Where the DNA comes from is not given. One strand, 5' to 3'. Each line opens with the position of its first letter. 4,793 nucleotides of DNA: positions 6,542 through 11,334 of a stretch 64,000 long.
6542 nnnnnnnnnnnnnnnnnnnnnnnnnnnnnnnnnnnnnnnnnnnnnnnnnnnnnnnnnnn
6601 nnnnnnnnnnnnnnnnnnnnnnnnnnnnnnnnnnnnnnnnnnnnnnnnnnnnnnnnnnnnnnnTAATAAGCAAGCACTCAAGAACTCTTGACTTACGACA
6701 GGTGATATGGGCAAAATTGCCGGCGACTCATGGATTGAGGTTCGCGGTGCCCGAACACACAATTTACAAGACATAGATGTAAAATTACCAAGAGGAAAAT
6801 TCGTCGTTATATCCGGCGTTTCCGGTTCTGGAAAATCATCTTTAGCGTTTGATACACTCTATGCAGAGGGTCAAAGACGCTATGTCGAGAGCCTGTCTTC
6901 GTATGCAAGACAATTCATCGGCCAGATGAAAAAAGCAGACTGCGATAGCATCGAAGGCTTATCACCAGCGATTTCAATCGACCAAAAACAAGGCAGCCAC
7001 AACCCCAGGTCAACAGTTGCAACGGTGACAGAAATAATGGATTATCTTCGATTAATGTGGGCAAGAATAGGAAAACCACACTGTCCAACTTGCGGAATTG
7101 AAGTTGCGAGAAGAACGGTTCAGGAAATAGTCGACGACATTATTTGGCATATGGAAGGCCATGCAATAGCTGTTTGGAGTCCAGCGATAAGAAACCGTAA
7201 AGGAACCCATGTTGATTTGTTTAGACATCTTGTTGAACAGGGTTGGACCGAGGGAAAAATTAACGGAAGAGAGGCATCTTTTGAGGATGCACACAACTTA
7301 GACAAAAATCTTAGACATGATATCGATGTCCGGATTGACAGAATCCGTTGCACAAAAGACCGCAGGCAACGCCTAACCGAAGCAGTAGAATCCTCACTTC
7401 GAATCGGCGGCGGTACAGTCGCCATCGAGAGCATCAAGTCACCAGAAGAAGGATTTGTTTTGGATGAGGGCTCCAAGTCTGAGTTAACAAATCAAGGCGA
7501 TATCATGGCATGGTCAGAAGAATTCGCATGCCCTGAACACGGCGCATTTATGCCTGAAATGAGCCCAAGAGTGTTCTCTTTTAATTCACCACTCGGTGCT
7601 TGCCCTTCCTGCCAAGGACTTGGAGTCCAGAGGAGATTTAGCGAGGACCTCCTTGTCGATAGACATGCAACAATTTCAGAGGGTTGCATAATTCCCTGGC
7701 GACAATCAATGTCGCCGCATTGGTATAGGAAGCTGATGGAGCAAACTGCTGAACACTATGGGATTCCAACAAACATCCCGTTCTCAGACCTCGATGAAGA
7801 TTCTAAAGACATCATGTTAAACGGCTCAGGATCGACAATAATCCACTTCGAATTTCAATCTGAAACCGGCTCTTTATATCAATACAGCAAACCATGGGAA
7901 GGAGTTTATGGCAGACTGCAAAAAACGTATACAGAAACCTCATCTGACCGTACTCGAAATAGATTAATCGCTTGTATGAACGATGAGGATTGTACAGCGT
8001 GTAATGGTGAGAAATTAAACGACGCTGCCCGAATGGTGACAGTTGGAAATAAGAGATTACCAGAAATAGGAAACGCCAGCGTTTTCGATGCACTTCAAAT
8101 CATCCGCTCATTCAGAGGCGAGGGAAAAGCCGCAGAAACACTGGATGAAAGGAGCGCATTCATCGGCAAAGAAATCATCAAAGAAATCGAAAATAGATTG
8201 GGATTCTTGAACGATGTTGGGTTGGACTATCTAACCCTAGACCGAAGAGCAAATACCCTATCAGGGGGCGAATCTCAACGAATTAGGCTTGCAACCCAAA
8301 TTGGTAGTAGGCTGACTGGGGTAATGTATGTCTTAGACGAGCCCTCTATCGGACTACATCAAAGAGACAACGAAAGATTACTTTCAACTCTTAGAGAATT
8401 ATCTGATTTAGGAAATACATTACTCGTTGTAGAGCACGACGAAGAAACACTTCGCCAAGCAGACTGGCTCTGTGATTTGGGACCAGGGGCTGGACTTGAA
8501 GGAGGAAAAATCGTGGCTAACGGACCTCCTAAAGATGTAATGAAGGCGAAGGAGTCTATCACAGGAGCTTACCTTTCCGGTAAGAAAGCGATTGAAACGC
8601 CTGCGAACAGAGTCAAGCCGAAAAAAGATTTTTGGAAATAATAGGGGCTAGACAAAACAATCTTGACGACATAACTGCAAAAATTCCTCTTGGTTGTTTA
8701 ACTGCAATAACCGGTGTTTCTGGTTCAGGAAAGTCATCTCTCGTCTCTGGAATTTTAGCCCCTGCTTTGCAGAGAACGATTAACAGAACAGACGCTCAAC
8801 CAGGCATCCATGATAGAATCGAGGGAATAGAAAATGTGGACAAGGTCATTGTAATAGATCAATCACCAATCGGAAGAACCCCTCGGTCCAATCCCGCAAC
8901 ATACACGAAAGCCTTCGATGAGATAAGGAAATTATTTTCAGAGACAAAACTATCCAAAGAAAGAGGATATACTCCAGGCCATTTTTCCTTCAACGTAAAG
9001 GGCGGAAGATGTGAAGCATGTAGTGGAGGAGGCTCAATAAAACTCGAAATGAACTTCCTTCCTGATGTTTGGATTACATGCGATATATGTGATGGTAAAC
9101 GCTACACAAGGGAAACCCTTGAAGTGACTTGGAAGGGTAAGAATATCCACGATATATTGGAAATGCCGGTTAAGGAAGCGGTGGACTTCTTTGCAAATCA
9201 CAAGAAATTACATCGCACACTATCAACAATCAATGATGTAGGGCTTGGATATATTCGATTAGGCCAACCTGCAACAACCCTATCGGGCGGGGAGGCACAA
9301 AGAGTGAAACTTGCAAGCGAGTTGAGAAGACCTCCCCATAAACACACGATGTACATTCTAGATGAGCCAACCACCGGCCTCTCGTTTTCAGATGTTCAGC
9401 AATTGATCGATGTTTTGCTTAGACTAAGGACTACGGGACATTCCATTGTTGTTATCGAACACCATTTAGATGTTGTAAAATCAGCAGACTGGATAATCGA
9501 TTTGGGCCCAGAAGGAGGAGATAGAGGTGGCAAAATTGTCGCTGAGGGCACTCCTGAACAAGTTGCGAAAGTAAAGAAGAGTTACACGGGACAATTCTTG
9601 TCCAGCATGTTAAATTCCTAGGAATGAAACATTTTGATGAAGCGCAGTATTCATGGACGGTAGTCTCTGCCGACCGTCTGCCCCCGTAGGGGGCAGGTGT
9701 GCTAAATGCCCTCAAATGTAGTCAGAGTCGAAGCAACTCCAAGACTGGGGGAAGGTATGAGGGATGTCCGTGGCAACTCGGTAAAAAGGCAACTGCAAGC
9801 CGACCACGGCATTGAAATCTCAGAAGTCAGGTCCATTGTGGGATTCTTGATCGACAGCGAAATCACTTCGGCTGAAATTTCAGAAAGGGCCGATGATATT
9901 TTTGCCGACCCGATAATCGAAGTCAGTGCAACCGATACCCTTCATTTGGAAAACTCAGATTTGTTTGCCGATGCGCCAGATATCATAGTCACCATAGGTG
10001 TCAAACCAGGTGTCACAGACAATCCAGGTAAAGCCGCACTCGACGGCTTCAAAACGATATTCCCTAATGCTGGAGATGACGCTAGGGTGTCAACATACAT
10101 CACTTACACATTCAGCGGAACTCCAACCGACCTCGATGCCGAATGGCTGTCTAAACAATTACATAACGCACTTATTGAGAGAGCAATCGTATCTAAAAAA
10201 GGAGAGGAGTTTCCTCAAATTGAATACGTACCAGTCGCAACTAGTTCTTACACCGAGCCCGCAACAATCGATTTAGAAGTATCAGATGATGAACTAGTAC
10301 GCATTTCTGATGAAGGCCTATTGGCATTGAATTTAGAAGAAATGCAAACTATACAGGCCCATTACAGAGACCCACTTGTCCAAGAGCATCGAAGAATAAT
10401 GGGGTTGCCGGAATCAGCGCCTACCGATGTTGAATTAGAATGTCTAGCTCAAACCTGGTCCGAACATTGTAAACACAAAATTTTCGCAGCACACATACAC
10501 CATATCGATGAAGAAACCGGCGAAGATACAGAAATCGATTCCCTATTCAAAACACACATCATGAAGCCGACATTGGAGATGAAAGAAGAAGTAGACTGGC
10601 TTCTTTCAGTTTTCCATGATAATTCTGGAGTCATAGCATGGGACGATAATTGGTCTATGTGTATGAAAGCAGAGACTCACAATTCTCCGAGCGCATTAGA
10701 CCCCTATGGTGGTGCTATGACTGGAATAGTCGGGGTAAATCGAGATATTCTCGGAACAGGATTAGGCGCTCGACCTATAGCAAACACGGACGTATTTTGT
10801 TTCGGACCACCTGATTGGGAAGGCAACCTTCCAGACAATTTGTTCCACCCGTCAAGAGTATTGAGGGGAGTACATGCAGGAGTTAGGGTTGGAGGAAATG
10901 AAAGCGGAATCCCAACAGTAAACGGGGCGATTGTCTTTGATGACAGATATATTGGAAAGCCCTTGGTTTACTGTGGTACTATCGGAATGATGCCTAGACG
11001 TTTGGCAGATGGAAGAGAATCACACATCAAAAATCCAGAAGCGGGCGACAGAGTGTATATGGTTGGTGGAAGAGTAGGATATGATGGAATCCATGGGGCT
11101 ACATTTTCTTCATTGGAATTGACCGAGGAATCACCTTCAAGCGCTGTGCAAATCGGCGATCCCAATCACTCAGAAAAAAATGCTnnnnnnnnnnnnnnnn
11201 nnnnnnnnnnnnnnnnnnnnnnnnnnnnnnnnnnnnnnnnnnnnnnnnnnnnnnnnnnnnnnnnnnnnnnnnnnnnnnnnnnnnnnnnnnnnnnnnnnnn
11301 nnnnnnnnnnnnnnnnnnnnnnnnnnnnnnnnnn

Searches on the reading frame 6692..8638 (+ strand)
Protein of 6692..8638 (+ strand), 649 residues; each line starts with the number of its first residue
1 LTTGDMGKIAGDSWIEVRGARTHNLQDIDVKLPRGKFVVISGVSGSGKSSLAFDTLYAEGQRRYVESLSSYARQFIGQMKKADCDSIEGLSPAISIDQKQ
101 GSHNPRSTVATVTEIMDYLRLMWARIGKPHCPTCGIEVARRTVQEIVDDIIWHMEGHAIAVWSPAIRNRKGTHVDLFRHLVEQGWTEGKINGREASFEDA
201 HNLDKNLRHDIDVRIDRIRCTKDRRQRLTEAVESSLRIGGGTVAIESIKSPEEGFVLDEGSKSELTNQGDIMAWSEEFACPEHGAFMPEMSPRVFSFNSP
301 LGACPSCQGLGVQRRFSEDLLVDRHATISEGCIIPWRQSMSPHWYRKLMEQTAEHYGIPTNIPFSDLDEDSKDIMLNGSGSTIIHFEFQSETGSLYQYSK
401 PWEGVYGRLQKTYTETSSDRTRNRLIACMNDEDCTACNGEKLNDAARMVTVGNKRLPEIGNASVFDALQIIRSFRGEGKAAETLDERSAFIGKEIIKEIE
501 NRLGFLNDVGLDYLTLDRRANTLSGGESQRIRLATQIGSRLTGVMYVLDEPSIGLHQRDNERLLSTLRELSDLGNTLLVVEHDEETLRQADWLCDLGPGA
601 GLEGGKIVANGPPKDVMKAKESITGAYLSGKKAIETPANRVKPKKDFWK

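Call 80: search_protein_families(library=pfam, proteins=[window:6692-8638:+], max_evalue=0.0001)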
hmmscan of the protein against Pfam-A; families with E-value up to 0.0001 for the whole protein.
window:6692-8638:+ (649 aa): 4 families
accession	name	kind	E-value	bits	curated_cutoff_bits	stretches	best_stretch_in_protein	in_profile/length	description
PF17755.6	UvrA_DNA-bind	-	8.1e-28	97.4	23.2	1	319-425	3-108/110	UvrA DNA-binding domain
PF17760.6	UvrA_inter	-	6.5e-25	87.6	23.3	1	142-247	2-107/109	UvrA interaction domain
PF00005.33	ABC_tran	-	2.1e-08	35.3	25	0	25-52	1-28/137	ABC transporter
PF02463.25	SMC_N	-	6.5e-08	32.7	40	0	170-593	93-208/220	RecF/RecN/SMC N terminal domain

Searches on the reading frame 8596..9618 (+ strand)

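Call 80: search_protein_families(library=pfam, proteins=[window:8596-9618:+], max_evalue=0.0001)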
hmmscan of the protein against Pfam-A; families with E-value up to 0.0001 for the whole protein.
window:8596-9618:+ (341 aa): 3 families
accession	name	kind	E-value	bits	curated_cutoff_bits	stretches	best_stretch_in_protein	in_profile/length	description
PF00005.33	ABC_tran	-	1e-11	46.1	25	1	186-260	70-137/137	ABC transporter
PF02463.25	SMC_N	-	1.8e-06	28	40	0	107-301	120-209/220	RecF/RecN/SMC N terminal domain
PF20703.3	nSTAND1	-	1.6e-05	25.2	27.1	1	19-67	19-67/379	Novel STAND NTPase 1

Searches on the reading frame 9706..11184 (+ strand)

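Call 80: search_protein_families(library=pfam, proteins=[window:9706-11184:+], max_evalue=0.0001)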
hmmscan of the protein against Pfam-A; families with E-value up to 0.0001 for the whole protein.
window:9706-11184:+ (493 aa): 2 families
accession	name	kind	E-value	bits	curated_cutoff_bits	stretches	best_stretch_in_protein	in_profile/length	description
PF00586.29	AIRS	-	2.5e-17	63.7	24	1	305-429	2-112/112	AIR synthase related protein, N-terminal domain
PF18072.6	FGAR-AT_linker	-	8.2e-15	55.5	26.6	1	199-258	3-50/50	Formylglycinamide ribonucleotide amidotransferase linker domain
